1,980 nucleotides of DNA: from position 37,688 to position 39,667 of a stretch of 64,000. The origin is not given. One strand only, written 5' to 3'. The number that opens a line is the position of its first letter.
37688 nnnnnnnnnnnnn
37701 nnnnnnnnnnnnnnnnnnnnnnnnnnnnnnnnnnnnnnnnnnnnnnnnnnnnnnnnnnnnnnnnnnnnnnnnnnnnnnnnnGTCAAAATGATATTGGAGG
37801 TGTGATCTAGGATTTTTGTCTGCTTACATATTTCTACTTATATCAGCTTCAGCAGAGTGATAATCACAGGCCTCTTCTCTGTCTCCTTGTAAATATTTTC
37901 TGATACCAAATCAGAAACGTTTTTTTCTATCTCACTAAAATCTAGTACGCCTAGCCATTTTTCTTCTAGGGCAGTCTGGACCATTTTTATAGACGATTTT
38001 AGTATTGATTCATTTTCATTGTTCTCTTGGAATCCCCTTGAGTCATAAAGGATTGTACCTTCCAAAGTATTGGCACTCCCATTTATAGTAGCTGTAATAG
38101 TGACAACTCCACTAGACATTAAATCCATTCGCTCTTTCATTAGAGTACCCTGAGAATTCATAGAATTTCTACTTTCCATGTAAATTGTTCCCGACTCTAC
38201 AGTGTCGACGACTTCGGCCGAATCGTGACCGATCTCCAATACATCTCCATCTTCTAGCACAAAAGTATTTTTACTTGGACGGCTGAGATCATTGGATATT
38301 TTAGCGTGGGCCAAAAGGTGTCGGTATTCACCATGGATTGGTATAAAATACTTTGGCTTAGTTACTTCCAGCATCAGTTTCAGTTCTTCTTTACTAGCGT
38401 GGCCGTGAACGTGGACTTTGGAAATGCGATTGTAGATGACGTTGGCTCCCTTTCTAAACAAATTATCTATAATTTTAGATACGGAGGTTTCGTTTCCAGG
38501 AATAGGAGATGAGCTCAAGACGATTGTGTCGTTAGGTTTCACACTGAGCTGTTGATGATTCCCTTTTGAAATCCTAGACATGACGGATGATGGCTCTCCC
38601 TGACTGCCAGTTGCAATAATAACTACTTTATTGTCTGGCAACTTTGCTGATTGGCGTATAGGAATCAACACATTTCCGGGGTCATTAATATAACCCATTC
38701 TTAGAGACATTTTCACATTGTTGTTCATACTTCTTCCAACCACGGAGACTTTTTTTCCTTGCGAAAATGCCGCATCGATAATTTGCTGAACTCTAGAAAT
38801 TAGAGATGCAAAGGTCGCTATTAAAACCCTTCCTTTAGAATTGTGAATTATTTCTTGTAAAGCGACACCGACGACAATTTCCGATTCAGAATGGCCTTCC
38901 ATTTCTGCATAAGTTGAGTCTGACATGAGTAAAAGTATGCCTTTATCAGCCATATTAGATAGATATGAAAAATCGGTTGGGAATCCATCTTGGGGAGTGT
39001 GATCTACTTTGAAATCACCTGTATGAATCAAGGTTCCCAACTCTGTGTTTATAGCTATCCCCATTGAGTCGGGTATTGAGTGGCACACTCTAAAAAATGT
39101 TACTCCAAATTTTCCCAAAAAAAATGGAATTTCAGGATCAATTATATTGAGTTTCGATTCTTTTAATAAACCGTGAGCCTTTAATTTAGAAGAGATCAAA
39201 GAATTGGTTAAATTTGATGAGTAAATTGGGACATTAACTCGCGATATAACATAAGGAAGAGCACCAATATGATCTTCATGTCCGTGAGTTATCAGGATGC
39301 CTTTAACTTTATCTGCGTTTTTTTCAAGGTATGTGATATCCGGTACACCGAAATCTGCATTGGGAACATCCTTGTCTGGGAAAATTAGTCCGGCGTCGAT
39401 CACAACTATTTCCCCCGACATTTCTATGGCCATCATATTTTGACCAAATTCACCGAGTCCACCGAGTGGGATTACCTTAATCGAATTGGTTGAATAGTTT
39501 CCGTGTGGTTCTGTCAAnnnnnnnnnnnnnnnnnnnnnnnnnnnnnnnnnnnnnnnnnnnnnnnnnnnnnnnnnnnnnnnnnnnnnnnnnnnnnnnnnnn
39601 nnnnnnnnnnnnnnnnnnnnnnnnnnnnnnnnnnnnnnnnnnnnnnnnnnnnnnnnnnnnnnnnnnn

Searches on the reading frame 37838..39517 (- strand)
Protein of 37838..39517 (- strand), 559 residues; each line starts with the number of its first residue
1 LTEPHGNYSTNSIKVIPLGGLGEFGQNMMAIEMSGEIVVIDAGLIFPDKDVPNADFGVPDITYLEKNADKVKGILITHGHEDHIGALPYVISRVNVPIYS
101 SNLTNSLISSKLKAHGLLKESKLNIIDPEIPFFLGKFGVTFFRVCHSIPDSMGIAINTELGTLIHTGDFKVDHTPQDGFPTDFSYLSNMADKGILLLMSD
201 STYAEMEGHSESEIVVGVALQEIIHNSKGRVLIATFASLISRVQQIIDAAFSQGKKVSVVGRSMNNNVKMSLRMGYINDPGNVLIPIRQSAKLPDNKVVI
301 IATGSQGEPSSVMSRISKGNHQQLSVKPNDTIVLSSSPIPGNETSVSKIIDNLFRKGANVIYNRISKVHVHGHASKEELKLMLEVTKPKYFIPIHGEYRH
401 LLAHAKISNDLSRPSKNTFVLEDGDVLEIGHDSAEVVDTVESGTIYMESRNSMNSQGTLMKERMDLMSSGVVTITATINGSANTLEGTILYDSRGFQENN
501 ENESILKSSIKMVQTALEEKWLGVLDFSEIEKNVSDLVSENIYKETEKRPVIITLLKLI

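Call 54: search_protein_families(library=pfam, proteins=[window:37838-39517:-], max_evalue=0.00001)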
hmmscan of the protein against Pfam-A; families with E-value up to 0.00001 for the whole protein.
window:37838-39517:- (559 aa): 5 families
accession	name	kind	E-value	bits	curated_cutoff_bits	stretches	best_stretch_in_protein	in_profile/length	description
PF22505.1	RNase_J_b_CASP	-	4.9e-47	159.3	27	1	228-353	1-126/126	Ribonuclease J, beta-CASP domain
PF17770.6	RNase_J_C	-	2.5e-12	48.1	23.8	1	460-556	2-99/102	Ribonuclease J C-terminal domain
PF00753.33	Lactamase_B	-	4.9e-12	46.6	22.7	1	22-170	2-151/196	Metallo-beta-lactamase superfamily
PF07521.17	RMMBL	-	6.3e-11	42.6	21.6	1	364-406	7-50/63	Zn-dependent metallo-hydrolase RNA specificity domain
PF12706.13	Lactamase_B_2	-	3.3e-09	37.1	27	1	64-170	24-144/200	Beta-lactamase superfamily domain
